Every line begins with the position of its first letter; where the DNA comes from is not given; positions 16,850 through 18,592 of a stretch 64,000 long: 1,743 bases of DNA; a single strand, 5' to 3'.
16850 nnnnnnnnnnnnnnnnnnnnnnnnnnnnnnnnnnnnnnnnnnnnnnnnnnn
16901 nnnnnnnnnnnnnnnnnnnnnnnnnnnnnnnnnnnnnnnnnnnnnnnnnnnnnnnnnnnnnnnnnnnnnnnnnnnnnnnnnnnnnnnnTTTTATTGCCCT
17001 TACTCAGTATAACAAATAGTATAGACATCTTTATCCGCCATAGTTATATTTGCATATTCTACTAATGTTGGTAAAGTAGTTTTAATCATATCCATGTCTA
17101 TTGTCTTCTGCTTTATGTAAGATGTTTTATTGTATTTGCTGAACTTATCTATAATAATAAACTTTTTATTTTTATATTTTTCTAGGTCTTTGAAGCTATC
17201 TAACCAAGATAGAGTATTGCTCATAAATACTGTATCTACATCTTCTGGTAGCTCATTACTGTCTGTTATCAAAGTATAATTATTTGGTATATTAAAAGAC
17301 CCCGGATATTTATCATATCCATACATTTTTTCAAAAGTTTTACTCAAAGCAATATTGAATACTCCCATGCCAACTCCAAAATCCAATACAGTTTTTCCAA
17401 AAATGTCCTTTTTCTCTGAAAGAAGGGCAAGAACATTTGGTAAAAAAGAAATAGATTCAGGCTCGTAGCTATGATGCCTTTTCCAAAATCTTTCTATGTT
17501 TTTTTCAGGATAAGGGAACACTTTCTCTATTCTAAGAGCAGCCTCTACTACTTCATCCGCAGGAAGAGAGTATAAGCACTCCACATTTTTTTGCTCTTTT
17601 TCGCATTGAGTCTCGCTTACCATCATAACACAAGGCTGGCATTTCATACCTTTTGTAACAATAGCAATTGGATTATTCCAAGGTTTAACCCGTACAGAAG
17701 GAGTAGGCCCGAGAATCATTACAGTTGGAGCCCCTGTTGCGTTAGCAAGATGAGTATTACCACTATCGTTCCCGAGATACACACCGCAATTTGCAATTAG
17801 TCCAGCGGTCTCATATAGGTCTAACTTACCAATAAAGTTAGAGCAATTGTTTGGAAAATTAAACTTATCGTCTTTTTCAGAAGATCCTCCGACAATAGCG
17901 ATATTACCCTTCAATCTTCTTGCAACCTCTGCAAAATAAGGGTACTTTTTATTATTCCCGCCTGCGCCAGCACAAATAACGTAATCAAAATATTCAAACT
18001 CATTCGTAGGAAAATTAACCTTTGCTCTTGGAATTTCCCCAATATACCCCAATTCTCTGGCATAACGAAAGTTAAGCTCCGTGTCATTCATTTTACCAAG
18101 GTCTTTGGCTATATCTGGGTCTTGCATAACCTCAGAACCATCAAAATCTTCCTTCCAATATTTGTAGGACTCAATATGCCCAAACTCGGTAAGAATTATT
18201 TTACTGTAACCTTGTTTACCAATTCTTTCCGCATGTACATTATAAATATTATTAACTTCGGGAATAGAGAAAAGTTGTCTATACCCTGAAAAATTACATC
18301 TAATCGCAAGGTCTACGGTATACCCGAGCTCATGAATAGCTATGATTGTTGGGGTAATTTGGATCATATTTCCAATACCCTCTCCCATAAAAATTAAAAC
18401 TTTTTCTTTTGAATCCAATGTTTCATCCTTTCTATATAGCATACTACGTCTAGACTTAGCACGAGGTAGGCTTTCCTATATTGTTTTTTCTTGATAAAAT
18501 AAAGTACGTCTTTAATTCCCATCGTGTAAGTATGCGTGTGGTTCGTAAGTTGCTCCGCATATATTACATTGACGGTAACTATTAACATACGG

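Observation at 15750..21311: SNF2 helicase - C5-MTase-like core - GT9/SAM-MTase fusion - second GT9-like protein: candidate macromolecule-modification cassette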

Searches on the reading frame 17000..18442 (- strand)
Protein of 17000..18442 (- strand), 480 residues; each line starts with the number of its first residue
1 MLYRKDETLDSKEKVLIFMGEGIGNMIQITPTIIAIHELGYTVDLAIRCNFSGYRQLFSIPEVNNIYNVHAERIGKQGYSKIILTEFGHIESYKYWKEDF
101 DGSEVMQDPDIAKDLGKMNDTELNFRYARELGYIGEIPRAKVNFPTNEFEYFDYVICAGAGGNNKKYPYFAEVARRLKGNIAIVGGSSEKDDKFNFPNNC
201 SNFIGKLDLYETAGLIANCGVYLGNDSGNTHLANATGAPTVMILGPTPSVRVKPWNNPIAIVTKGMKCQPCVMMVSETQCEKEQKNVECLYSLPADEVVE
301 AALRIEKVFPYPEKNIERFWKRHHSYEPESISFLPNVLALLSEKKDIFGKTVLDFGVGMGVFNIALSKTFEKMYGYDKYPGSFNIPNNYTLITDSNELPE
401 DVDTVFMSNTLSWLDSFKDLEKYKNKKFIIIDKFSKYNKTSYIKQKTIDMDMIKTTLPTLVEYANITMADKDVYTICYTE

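Call 3: search_protein_families(library=pfam, proteins=[window:17000-18442:-], max_evalue=1)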
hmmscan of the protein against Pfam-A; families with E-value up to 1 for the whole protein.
window:17000-18442:- (480 aa): 3 families
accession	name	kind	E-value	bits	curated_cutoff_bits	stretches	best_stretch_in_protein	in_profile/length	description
PF01075.23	Glyco_transf_9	-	1.4e-19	70.8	22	1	154-279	108-244/247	Glycosyltransferase family 9 (heptosyltransferase)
PF13489.12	Methyltransf_23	-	0.02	15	27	1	340-415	15-95/164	Methyltransferase domain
PF13649.12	Methyltransf_25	-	0.13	13.4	27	0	352-385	1-36/97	Methyltransferase domain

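Call 4: search_protein_families(library=phrogs, proteins=[window:17000-18442:-], max_evalue=0.01)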
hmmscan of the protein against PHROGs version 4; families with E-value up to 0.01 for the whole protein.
window:17000-18442:- (480 aa): 1 family
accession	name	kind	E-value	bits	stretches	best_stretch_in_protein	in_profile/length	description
phrog_8954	-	unknown function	0.0067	16.7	0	206-249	207-250/378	-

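Call 6: search_protein_families(library=ncbifam, proteins=[window:17000-18442:-], max_evalue=0.1)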
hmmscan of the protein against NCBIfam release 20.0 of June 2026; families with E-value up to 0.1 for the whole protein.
window:17000-18442:- (480 aa): 9 families
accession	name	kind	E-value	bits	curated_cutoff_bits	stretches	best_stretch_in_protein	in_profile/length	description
TIGR02195.1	heptsyl_trn_II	equivalog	3.2e-11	43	134.6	1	156-303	179-335/339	lipopolysaccharide heptosyltransferase II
NF007742.0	PRK10422.1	equivalog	2e-09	36.8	467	1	202-302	246-339/352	lipopolysaccharide core heptosyltransferase RfaQ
TIGR02193.1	heptsyl_trn_I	equivalog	8.4e-09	35.1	185.3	1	151-261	180-298/320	lipopolysaccharide heptosyltransferase I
TIGR02201.1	heptsyl_trn_III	equivalog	1e-07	31.4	170.2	1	202-303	244-340/344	putative lipopolysaccharide heptosyltransferase III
NF008162.0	PRK10916.1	equivalog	2.7e-05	23.5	569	1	198-248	241-291/348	ADP-heptose--LPS heptosyltransferase RfaF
TIGR02072.1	BioC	equivalog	0.0023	17.8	184.95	1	337-419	23-115/244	malonyl-ACP O-methyltransferase BioC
TIGR04414.1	hepto_Aah_TibC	equivalog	0.0043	16.1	200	1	195-272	257-331/374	autotransporter strand-loop-strand O-heptosyltransferase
TIGR04372.1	glycosyl_04372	domain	0.03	13.8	45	1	215-268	82-134/207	TIGR04372 family glycosyltransferase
TIGR00406.1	prmA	equivalog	0.053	13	183.15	0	343-380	154-192/288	50S ribosomal protein L11 methyltransferase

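Call 8: search_dna_similar(query=window:17000-18442:-, collection=phages, mode=protein, max_rows=30)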
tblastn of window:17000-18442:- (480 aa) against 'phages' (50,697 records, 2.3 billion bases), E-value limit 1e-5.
No match.

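Call 18: find_homologous_proteins(query=window:17000-18442:-, max_evalue=0.001)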
Query window:17000-18442:- (480 aa): 8 proteins with E <= 0.001 among 5765 candidates.
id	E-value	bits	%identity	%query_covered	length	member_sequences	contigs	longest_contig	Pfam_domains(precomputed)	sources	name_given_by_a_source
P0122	0.0e+0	1112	100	100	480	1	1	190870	PF01075.24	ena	-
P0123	6.6e-119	416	44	97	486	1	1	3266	PF13489.13,PF01075.24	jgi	jgi:hypothetical protein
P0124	1.3e-118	415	42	96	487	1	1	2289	PF01075.24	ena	-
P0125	1.1e-116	408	44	94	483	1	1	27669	PF01075.24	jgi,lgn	jgi:hypothetical protein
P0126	1.4e-115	405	40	98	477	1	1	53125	PF01075.24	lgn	-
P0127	9.8e-112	392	41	97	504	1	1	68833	PF08241.19,PF01075.24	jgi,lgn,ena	-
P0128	4.2e-108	380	40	97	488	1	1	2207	PF13489.13,PF01075.24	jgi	-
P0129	5.8e-9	53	42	23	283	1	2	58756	PF01075.24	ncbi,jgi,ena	jgi:hypothetical protein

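Call 19: find_encoding_contigs(protein=P0127, flank=10000, max_places=2)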
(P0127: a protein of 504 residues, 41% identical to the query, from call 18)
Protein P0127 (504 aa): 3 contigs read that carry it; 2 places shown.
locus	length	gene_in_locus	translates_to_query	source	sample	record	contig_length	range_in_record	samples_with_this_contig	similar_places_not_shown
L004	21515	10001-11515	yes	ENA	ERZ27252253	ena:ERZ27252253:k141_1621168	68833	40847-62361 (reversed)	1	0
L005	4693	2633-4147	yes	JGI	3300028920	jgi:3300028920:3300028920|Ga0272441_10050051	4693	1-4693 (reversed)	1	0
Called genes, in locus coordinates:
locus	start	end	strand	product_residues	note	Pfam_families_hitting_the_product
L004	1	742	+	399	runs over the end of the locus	PF00145:DNA_methylase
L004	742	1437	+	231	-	-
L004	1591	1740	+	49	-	-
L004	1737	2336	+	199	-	PF03747:ADP_ribosyl_GH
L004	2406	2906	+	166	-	PF18143:HAD_SAK_2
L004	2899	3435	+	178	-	-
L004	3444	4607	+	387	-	PF01467:CTP_transf_like, PF01121:CoaE, PF13238:AAA_18 (weak)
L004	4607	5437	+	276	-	PF00145:DNA_methylase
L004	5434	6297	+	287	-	PF00145:DNA_methylase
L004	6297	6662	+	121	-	-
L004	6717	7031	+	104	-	-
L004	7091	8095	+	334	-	PF21189:PHA02142, PF09414:RNA_ligase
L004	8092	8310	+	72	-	-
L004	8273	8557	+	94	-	-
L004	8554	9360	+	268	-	PF02540:NAD_synthase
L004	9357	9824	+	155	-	PF01327:Pep_deformylase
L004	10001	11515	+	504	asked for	PF01075:Glyco_transf_9, PF08241:Methyltransf_11 (weak)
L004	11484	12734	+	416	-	-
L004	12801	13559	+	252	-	-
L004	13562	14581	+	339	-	-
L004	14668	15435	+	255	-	PF17657:DNA_pol3_finger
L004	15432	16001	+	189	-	-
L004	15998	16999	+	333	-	PF24389:ORC-CDC6-like (faint), PF05496:RuvB_N (faint), PF13177:DNA_pol3_delta2, PF13173:AAA_14, PF13401:AAA_22 (weak), PF00004:AAA, PF07728:AAA_5 (weak)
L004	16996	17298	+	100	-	-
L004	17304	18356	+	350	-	PF14579:HHH_6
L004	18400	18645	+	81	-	-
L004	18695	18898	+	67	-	-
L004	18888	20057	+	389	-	PF02811:PHP, PF07733:DNA_pol3_alpha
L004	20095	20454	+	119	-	-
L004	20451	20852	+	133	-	-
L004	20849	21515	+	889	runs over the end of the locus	-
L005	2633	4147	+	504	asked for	PF01075:Glyco_transf_9, PF08241:Methyltransf_11 (weak)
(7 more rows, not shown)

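Call 20: find_encoding_contigs(protein=P0126, flank=10000, max_places=2)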
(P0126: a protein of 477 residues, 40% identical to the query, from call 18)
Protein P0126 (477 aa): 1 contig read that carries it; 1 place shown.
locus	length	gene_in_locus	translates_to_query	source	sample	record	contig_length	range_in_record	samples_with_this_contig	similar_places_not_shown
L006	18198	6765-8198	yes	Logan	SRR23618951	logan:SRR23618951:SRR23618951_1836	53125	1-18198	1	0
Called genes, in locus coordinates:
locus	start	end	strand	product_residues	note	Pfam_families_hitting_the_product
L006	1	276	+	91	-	?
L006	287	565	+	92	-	-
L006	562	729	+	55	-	-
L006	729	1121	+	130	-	-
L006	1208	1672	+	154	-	PF18143:HAD_SAK_2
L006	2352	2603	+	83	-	-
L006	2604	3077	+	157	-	-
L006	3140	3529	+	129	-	-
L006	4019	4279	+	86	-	-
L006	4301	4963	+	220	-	PF07719:TPR_2 (faint), PF13181:TPR_8 (faint), PF00515:TPR_1 (weak), PF13431:TPR_17 (faint), PF13414:TPR_11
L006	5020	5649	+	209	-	-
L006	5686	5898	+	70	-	-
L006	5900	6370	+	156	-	PF01327:Pep_deformylase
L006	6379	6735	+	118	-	-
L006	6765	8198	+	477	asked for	PF01075:Glyco_transf_9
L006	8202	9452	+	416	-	-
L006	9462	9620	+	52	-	-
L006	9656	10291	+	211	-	-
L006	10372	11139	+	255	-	PF17657:DNA_pol3_finger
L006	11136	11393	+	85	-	-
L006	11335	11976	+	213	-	-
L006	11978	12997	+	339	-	PF13177:DNA_pol3_delta2, PF00004:AAA, PF13173:AAA_14 (weak)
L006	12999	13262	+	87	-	PF13384:HTH_23 (weak)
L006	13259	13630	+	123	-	PF14359:DUF4406, PF24963:DUF7768 (weak)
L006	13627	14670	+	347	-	PF14579:HHH_6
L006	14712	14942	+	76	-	-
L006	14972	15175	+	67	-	-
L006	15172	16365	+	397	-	PF02811:PHP, PF07733:DNA_pol3_alpha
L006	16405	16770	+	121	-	-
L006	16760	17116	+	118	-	-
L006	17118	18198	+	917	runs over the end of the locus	-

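Call 21: find_encoding_contigs(protein=P0125, flank=10000, max_places=2)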
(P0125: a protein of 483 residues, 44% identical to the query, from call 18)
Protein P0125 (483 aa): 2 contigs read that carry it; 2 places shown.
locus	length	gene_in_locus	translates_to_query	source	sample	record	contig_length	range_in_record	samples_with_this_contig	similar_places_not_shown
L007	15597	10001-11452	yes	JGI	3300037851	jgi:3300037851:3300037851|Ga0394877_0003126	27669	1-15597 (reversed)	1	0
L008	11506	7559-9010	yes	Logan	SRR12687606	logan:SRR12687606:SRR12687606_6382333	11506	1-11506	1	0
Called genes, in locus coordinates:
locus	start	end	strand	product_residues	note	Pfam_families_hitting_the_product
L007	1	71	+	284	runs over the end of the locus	PF08804:gp32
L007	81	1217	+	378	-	PF00154:RecA_N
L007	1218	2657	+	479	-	PF00270:DEAD, PF04851:ResIII, PF00271:Helicase_C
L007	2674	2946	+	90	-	-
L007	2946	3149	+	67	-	-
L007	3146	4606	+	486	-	-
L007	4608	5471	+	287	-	-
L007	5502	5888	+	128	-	-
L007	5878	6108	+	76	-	-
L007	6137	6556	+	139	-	-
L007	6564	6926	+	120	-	-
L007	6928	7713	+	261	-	PF00563:EAL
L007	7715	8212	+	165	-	-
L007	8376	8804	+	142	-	-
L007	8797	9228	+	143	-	-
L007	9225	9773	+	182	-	-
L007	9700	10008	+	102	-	-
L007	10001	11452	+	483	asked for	PF01075:Glyco_transf_9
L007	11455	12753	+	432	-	-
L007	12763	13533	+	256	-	-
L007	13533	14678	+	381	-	-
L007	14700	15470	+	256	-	PF17657:DNA_pol3_finger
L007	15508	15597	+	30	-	?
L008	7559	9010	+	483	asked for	PF01075:Glyco_transf_9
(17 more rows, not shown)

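Call 30: search_solved_structures(query=A2, max_evalue=1, show_alignments=0)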
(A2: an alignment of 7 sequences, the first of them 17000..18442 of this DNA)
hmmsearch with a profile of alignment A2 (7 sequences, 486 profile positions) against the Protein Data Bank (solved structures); distinct sequences matched with E-value up to 1: 71 (the best 60 are shown).
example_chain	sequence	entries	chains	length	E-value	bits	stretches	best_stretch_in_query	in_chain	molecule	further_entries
3i9f_A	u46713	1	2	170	1.4e-06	30.4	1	344-439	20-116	Putative type 11 methyltransferase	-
1psw_A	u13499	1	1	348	2.4e-06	29.7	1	150-239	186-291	ADP-HEPTOSE LPS HEPTOSYLTRANSFERASE II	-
3tov_A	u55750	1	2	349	2.2e-05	26.5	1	152-258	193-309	Glycosyl transferase family 9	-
3dh0_A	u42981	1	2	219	0.0002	23.3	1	332-441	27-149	SAM dependent methyltransferase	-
4rb4_K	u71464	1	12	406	0.00039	22.4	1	188-237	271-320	Glycosyltransferase tibC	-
4rap_A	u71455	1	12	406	0.0004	22.4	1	188-237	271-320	Glycosyltransferase TibC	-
5dly_A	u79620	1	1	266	0.00056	21.9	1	331-435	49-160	plantazolicin methyltransferase BamL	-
4kvz_A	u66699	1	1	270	0.00056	21.9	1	331-435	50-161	BamL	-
5dm0_A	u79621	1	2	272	0.00057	21.9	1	331-435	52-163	plantazolicin methyltransferase BamL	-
5wp5_A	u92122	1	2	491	0.0011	21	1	300-414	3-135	Phosphomethylethanolamine N-methyltransferase 2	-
6mro_A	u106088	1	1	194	0.0028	19.6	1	311-388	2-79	methyl transferase from Methanosarcina acetivorans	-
3jwg_A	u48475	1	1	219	0.0037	19.2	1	331-378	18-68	Methyltransferase type 12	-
6hp1_A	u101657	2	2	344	0.0038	19.2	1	333-467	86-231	Putative polyketide synthase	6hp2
3jwi_A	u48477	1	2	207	0.0038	19.1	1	331-378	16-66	Methyltransferase type 12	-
4krg_A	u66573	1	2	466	0.0064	18.4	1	306-423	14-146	Phosphoethanolamine N-methyltransferase 1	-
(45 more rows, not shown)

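Call 64: find_related_loci(query=A2, collection=viral_contigs, flank=10000)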
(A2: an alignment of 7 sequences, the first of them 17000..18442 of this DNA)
Query A2 (480 aa) in viral_contigs; peptide patterns used: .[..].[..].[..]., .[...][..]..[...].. (x = any residue, [..] = any of these).
146 stretches matched a pattern; 2 encode a relative of the query (tblastn E <= 1e-3); 2 distinct loci.
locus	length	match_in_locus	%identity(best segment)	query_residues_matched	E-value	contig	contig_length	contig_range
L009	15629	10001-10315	23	202-304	2e-6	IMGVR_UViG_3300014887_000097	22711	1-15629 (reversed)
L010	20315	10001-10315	24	202-304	1e-5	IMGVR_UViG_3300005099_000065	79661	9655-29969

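Call 65: find_related_loci(query=A2, collection=metagenome_contigs, flank=10000)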
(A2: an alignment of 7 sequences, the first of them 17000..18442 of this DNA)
Query A2 (480 aa) in metagenome_contigs; peptide patterns used: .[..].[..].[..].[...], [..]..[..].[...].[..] (x = any residue, [..] = any of these).
581 stretches matched a pattern; 2 encode a relative of the query (tblastn E <= 1e-3); 2 distinct loci.
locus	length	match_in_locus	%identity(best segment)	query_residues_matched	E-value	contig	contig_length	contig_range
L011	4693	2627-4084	41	8-476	3e-117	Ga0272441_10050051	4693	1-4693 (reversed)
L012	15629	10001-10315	23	202-304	1e-6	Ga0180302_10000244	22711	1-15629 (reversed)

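Call 67: find_related_loci(query=A2, collection=genome_contigs, flank=8000)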
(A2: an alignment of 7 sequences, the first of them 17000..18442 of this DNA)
Query A2 (480 aa) in genome_contigs; peptide patterns used: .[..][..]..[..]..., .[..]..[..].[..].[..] (x = any residue, [..] = any of these).
73 stretches matched a pattern; 1 encode a relative of the query (tblastn E <= 1e-3); 1 distinct loci.
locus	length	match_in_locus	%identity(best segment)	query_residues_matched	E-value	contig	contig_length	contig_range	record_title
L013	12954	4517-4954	26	160-301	8e-12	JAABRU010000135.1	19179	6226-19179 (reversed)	MAG: Desulfobacteraceae bacterium isolate S08.Bin136 Scaffold_2046, whole genome shotgun sequence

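Call 97: find_encoding_contigs(protein=P0129, flank=8000, max_places=2)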
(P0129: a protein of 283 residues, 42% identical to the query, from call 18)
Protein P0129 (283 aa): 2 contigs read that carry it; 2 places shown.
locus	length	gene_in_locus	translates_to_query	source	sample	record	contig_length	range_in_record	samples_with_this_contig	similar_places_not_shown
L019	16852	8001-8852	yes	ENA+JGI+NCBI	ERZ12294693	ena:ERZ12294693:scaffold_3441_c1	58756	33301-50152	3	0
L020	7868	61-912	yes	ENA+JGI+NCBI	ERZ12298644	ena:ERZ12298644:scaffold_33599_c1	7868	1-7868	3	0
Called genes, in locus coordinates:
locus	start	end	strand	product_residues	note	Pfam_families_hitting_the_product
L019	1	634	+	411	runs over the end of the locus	PF00092:VWA, PF13519:VWA_2 (weak), PF25106:VWA_4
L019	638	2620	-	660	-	-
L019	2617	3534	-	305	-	-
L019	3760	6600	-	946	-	-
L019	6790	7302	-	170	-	PF10825:DUF2752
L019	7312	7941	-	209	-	-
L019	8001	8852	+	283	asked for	PF01075:Glyco_transf_9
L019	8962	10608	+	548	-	PF03349:Toluene_X (weak)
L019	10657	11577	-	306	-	-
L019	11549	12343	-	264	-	PF04305:DUF455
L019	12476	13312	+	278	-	-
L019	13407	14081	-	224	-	-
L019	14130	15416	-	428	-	-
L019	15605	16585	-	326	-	PF00561:Abhydrolase_1, PF12146:Hydrolase_4, PF12697:Abhydrolase_6, PF00326:Peptidase_S9 (faint), PF12146:Hydrolase_4 (weak)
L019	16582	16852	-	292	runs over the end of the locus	PF00005:ABC_tran, PF02463:SMC_N (faint), PF13304:AAA_21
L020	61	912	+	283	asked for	PF01075:Glyco_transf_9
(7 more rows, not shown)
